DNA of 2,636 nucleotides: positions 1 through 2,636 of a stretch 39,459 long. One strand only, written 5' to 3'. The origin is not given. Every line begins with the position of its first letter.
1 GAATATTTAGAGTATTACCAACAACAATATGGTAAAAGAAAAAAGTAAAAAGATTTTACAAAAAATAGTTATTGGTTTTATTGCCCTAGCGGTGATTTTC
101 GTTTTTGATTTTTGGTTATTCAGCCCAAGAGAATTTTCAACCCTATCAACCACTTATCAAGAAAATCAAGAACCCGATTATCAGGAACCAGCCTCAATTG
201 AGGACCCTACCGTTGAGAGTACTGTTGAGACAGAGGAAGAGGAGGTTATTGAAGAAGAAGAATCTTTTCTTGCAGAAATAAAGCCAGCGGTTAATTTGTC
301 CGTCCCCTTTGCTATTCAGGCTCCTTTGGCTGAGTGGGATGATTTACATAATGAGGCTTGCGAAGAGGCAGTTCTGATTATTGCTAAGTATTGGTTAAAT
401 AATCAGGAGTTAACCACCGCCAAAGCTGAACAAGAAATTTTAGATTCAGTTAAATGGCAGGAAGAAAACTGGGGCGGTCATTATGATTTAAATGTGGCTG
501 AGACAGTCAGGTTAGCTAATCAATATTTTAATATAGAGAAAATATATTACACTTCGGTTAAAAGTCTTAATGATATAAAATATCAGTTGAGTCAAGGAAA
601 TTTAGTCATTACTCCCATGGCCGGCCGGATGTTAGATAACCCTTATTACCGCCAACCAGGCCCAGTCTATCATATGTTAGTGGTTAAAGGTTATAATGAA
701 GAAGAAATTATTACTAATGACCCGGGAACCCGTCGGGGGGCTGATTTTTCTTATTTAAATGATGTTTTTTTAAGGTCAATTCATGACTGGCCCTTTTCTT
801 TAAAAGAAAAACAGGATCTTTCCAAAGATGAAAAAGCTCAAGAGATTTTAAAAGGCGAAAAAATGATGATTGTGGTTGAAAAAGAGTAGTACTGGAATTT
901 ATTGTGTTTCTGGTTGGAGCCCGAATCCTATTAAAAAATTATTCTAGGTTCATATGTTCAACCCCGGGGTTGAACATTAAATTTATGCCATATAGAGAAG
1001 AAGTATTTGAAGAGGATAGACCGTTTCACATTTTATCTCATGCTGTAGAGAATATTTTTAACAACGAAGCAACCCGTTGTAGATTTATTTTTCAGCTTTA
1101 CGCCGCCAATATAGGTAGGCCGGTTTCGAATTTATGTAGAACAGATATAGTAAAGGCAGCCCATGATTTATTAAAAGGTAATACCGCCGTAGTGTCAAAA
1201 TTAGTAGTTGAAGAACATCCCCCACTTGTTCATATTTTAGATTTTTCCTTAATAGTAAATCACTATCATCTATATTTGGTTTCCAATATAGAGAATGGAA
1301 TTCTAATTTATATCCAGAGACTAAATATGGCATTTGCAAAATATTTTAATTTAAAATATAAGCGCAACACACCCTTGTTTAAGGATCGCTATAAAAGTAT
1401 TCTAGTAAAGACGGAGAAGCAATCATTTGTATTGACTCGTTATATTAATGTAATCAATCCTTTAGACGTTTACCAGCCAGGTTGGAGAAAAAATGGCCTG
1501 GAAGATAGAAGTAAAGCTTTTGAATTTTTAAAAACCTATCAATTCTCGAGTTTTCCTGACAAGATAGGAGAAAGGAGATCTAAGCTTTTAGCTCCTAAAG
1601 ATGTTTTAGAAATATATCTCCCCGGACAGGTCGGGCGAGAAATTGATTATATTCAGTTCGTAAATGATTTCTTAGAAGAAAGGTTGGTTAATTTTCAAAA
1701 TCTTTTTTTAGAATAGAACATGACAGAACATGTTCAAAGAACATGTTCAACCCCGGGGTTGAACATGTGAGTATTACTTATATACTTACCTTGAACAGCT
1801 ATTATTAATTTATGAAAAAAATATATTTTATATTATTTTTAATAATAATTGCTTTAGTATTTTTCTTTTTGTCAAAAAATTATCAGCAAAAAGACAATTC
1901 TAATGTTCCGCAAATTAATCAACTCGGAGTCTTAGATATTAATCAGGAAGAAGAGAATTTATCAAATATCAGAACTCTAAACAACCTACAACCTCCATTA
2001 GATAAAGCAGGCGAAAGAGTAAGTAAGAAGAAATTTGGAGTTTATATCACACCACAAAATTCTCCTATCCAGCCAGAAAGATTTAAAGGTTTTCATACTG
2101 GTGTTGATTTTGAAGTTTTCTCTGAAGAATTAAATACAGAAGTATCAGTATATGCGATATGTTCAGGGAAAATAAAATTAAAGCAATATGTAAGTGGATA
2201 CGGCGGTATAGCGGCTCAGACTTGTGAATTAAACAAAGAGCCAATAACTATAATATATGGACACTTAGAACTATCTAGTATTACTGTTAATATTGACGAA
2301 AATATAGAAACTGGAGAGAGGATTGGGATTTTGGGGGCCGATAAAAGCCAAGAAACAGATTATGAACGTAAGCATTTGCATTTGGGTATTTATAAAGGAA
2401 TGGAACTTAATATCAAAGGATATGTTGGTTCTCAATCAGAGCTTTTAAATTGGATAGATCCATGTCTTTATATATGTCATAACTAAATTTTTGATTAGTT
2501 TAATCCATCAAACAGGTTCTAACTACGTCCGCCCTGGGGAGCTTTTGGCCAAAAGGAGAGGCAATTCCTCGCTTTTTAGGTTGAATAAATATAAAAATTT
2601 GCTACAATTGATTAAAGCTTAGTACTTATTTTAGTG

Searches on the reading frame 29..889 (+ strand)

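Call 10: search_protein_families(library=pfam, proteins=[window:29-889:+])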
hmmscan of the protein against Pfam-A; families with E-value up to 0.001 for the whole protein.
window:29-889:+ (286 aa): 1 family
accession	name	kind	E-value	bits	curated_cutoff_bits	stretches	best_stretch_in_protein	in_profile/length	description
PF13529.12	Peptidase_C39_2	-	5.8e-09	37.1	24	1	92-232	3-142/143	Peptidase_C39 like family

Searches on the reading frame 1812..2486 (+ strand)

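Call 10: search_protein_families(library=pfam, proteins=[window:1812-2486:+])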
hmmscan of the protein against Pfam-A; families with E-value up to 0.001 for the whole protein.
window:1812-2486:+ (224 aa): 1 family
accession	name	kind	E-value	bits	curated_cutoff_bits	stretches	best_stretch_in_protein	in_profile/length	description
PF01551.29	Peptidase_M23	-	4.3e-10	40.1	28.7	1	94-196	2-90/96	Peptidase family M23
